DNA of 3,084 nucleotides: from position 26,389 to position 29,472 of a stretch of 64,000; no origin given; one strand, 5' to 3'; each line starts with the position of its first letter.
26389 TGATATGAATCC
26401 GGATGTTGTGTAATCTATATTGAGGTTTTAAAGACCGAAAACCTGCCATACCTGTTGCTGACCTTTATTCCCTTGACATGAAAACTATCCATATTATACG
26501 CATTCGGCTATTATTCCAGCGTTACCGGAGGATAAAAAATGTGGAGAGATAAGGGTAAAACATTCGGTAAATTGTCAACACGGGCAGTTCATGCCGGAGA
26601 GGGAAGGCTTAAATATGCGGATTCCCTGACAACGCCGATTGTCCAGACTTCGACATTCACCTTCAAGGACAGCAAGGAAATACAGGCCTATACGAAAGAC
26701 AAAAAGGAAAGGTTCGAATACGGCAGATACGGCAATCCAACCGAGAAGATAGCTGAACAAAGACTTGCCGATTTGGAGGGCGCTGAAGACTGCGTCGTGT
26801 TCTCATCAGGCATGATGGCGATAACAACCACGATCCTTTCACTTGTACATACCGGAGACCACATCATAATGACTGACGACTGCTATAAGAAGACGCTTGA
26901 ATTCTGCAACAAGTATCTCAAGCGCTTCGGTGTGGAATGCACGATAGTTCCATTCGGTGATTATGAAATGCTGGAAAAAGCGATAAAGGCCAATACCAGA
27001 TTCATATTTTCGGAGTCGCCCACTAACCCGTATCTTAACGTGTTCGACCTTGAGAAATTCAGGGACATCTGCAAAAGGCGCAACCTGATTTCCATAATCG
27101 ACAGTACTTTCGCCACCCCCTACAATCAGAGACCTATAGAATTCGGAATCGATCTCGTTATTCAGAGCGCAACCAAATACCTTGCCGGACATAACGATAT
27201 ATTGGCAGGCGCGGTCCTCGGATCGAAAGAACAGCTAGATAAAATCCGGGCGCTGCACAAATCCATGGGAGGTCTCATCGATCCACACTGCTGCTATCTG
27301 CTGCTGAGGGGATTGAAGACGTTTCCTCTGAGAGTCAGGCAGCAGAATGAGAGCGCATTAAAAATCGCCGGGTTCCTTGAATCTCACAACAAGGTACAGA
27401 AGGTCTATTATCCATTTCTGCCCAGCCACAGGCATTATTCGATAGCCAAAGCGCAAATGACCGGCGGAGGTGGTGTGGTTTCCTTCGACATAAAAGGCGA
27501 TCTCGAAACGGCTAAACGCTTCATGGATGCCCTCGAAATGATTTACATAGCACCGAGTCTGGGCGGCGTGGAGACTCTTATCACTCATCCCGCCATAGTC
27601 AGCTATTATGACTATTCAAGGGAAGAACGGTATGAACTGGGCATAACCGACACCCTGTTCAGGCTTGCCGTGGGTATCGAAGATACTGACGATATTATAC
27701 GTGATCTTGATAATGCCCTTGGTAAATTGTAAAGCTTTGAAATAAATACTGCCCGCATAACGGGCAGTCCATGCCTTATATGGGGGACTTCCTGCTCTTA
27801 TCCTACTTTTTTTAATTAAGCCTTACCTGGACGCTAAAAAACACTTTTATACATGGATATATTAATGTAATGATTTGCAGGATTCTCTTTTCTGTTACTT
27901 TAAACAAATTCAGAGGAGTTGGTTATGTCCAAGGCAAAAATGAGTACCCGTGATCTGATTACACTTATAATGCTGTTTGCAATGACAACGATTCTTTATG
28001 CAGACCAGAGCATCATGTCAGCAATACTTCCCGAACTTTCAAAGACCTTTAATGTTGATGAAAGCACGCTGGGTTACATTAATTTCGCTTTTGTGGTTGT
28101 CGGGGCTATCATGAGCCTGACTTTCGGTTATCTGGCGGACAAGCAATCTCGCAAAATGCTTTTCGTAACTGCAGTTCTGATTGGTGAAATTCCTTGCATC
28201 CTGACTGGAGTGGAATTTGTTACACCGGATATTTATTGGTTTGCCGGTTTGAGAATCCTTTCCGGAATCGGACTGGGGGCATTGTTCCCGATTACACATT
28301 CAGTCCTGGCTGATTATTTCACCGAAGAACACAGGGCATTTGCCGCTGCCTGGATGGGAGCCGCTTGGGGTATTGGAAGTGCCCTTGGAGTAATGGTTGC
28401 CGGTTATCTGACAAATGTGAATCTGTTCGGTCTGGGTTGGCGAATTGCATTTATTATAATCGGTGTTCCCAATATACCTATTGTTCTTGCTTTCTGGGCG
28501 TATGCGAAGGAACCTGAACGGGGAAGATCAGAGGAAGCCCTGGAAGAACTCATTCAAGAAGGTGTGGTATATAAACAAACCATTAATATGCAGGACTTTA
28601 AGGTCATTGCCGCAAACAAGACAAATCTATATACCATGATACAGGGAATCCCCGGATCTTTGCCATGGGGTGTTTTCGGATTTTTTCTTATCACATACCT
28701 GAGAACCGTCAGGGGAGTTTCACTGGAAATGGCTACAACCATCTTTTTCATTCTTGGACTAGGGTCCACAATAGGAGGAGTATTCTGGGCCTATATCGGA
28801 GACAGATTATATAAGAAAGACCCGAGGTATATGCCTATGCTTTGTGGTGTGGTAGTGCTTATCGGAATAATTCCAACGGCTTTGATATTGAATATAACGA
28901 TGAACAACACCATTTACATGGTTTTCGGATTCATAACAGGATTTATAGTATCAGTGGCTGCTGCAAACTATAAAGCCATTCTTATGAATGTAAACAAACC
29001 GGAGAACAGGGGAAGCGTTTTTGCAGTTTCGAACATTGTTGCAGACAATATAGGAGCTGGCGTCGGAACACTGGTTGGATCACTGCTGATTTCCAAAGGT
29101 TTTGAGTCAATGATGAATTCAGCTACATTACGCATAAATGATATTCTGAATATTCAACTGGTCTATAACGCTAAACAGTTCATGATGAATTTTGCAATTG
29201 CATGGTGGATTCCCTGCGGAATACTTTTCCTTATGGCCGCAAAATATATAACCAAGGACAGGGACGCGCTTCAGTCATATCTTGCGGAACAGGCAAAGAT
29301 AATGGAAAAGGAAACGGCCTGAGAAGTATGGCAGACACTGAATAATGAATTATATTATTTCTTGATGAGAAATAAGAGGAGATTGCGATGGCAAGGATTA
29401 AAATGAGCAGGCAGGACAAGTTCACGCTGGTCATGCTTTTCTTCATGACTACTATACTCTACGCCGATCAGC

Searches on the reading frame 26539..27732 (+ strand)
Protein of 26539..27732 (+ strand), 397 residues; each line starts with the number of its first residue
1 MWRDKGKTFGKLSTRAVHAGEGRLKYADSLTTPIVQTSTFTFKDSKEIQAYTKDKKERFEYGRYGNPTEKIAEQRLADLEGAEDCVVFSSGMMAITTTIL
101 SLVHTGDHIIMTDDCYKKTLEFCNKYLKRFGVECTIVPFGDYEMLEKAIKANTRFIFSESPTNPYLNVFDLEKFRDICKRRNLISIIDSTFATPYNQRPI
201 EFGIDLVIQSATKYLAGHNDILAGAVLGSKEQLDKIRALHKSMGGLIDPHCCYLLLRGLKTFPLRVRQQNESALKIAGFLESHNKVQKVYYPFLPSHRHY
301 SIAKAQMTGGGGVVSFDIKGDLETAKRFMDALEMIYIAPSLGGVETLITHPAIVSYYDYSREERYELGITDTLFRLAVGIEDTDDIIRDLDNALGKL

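Call 12: search_protein_families(library=pfam, proteins=[window:26539-27732:+], max_evalue=0.001)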
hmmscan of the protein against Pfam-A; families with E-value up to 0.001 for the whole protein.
window:26539-27732:+ (397 aa): 4 families
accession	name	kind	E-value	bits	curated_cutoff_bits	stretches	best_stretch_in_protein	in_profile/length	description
PF01053.26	Cys_Met_Meta_PP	-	4.6e-139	463.6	27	1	14-394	2-380/381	Cys/Met metabolism PLP-dependent enzyme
PF00155.27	Aminotran_1_2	-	2.6e-10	40.5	19.7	1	55-243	29-248/361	Aminotransferase class I and II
PF00266.25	Aminotran_5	-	2.6e-06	27.1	21.5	1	73-240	49-225/371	Aminotransferase class-V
PF01041.23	DegT_DnrJ_EryC1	-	1.8e-05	24.6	19.8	1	70-192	27-149/360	DegT/DnrJ/EryC1/StrS aminotransferase family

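Call 49: search_protein_families(library=ncbifam, proteins=[window:26539-27732:+], max_evalue=0.00001)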
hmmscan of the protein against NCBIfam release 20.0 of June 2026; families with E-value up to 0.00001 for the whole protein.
window:26539-27732:+ (397 aa): 51 families (the best 25 are shown)
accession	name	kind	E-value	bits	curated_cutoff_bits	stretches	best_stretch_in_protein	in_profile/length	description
TIGR01328.1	met_gam_lyase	equivalog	1.3e-116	389.7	549.7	1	12-397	4-391/391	methionine gamma-lyase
NF006097.0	PRK08249.1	equivalog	1e-114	383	600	1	11-396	10-395/402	cystathionine gamma-synthase family protein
NF004876.0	PRK06234.1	subfamily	2.5e-110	369.3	666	1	12-396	9-397/400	methionine gamma-lyase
NF006003.0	PRK08133.1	equivalog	6.3e-110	367.6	522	1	11-394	11-394/396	O-succinylhomoserine sulfhydrylase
NF005263.0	PRK06767.1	equivalog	5.3e-109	364.8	617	1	11-396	5-385/392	methionine gamma-lyase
NF005047.0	PRK06460.1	equivalog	7.4e-109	364.1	501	1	27-397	16-375/376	hypothetical protein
NF005695.0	PRK07503.1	equivalog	1.7e-108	362.9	666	1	12-396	10-396/403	methionine gamma-lyase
NF005810.0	PRK07671.1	equivalog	1.8e-107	359.6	594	1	13-394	4-376/377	bifunctional cystathionine gamma-lyase/homocysteine desulfhydrase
TIGR01325.1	O_suc_HS_sulf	equivalog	5.8e-107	357.6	510.05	1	14-394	2-380/380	O-succinylhomoserine sulfhydrylase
NF004821.0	PRK06176.1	equivalog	1.5e-104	349.9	642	1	11-396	2-378/380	cystathionine gamma-synthase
NF006347.0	PRK08574.1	equivalog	1.7e-104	349.7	477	1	14-396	5-384/385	cystathionine gamma-synthase family protein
NF005976.0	PRK08064.1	equivalog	2.7e-100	336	627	1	12-395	7-381/390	cystathionine beta-lyase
NF041088.1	ala_glut_racmase_Arch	equivalog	7.6e-100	334.6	629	1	18-396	9-380/381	bifunctional L-alanine/L-glutamate racemase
NF005871.0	PRK07811.1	equivalog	9.9e-99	330.5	513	1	10-396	11-388/389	cystathionine gamma-synthase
NF005026.0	PRK06434.1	equivalog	5.6e-98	328.3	634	1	8-396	5-384/385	cystathionine gamma-lyase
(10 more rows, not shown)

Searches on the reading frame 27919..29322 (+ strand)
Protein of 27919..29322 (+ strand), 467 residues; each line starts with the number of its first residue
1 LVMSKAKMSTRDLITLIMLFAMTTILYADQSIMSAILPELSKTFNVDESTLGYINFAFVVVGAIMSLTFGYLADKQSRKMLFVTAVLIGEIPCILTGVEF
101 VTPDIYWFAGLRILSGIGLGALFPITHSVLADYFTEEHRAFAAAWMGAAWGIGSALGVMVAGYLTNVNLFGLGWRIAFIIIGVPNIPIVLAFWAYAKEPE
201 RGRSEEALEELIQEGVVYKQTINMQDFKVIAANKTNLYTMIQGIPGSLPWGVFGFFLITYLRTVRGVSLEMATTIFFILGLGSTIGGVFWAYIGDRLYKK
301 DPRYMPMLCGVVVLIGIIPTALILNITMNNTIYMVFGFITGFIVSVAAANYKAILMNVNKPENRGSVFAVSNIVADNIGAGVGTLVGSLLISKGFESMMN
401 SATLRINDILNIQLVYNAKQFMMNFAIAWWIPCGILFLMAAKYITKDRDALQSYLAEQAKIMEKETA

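Call 12: search_protein_families(library=pfam, proteins=[window:27919-29322:+], max_evalue=0.001)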
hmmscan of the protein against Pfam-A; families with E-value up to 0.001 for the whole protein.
window:27919-29322:+ (467 aa): 3 families
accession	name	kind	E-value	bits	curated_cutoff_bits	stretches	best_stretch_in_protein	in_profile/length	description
PF07690.21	MFS_1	-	4.3e-49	167.7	33.4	1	19-383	1-346/347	Major Facilitator Superfamily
PF00083.30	Sugar_tr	-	6.1e-09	35.7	22.3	1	41-193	38-189/452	Sugar (and other) transporter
PF03137.26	OATP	-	3.9e-05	22.6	25.8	1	112-324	140-383/545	Organic Anion Transporter Polypeptide (OATP) family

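Call 49: search_protein_families(library=ncbifam, proteins=[window:27919-29322:+], max_evalue=0.00001)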
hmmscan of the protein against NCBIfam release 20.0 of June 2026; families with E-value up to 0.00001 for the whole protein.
window:27919-29322:+ (467 aa): 20 families
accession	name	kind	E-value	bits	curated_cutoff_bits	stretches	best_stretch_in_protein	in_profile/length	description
TIGR00893.1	2A0114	subfamily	1.9e-28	99.5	395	1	23-385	3-365/399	D-galactonate transporter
TIGR00895.1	2A0115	subfamily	6.9e-27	94.4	418.55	1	3-390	6-397/398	aromatic acid/H+ symport family MFS transporter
TIGR00881.1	2A0104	subfamily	7.8e-19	67.9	407.75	1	24-394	5-374/379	phosphoglycerate transporter protein PgtP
TIGR00883.1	2A0106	subfamily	6e-15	55.2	443.45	1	35-406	22-394/400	metabolite/H+ symporter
TIGR00710.1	efflux_Bcr_CflA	subfamily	7.8e-15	55.2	200.9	1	16-394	7-363/385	Bcr/CflA family efflux MFS transporter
NF008586.0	PRK11551.1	equivalog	3.3e-14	52.7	410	1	6-398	7-375/406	3-(3-hydroxy-phenyl)propionate transporter MhpT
TIGR00711.1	efflux_EmrB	subfamily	4.3e-13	48.8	230.2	1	14-198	2-179/485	DHA2 family efflux MFS transporter permease subunit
NF053517.1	HbztTptrPcaK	equivalog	9.5e-13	47.9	770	1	6-193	11-189/437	4-hydroxybenzoate transporter PcaK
TIGR00891.1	2A0112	subfamily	9.7e-12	44.6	552.9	1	32-375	30-373/405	sialate:H+ symport family MFS transporter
TIGR00880.1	2_A_01_02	superfamily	3e-11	43.6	131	1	60-190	9-132/141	multidrug resistance protein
TIGR00894.1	2A0114euk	subfamily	6.1e-11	41.5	626.45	1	41-390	68-420/465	Na(+)-dependent inorganic phosphate cotransporter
TIGR00898.1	2A0119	subfamily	2.2e-10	40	550.75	1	57-211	133-282/506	cation transport protein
NF049980.1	SfMCT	equivalog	1.1e-09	37.5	320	1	36-297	24-276/378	L-lactate MFS transporter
NF053757.1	BclibactTpBcbE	equivalog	6e-09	35.3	600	1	16-399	4-371/394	bacillibactin exporter BcbE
NF003024.0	PRK03893.1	subfamily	2.8e-07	29.7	604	1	32-202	39-199/497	sialate:H+ symport family MFS transporter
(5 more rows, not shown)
